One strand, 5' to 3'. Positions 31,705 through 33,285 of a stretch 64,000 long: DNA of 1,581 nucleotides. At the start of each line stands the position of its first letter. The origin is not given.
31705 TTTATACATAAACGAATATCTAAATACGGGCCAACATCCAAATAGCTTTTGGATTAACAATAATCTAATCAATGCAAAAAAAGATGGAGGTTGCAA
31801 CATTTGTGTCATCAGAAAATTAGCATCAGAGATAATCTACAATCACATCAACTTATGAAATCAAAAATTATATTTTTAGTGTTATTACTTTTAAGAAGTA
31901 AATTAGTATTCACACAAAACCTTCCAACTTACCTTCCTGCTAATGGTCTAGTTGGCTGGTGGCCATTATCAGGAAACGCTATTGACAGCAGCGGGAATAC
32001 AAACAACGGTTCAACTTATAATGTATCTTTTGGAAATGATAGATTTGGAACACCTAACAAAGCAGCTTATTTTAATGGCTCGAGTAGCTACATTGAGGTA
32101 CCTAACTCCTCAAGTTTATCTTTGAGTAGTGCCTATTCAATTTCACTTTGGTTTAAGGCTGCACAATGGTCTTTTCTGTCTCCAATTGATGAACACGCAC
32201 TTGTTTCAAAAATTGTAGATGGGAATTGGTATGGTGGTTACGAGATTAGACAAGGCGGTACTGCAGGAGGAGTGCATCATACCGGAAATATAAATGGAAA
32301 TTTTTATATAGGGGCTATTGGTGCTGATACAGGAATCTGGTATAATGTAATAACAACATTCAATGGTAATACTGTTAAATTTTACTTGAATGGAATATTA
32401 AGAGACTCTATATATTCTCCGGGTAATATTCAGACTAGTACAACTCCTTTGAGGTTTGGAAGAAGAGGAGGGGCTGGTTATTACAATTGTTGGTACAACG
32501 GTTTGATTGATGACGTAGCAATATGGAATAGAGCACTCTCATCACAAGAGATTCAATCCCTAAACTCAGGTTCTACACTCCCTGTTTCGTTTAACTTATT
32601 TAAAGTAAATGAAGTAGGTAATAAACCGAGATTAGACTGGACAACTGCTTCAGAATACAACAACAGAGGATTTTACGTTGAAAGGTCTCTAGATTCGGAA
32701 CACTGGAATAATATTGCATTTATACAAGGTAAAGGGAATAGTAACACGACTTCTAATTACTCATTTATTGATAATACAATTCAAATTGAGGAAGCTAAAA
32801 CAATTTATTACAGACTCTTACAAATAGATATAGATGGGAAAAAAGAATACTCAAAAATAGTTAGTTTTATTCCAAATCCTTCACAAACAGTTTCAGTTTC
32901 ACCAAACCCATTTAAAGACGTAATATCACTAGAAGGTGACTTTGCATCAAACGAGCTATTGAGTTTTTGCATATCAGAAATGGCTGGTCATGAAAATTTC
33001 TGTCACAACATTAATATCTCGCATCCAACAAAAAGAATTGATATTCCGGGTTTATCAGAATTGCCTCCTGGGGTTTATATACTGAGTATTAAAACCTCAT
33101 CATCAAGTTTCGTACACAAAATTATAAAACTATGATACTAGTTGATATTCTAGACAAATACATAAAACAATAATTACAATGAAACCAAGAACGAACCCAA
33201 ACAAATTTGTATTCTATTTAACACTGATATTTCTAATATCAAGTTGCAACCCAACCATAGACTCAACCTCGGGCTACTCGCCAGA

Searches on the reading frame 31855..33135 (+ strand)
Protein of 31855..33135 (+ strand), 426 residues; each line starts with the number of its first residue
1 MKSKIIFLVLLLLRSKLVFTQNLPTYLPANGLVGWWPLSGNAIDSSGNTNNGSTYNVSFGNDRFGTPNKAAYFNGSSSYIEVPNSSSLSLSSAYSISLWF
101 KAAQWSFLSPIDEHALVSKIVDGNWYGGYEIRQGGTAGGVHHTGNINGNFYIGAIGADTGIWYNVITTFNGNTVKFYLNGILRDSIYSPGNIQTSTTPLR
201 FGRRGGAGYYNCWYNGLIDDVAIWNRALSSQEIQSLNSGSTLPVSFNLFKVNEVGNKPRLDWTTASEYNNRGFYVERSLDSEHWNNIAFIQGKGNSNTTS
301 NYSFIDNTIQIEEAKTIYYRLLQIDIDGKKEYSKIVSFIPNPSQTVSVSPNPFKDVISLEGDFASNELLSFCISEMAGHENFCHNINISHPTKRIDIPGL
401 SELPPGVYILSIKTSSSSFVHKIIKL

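Call 64: search_protein_families(library=pfam, proteins=[window:31855-33135:+], max_evalue=0.001)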
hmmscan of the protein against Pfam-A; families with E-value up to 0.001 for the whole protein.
window:31855-33135:+ (426 aa): 2 families
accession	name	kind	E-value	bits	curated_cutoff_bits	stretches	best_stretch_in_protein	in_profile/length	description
PF13385.13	Laminin_G_3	-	9.1e-23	81.5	27.6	1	74-234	1-151/151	Concanavalin A-like lectin/glucanases superfamily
PF18962.6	Por_Secre_tail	-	1.6e-05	25.5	27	1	349-424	2-74/75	Secretion system C-terminal sorting domain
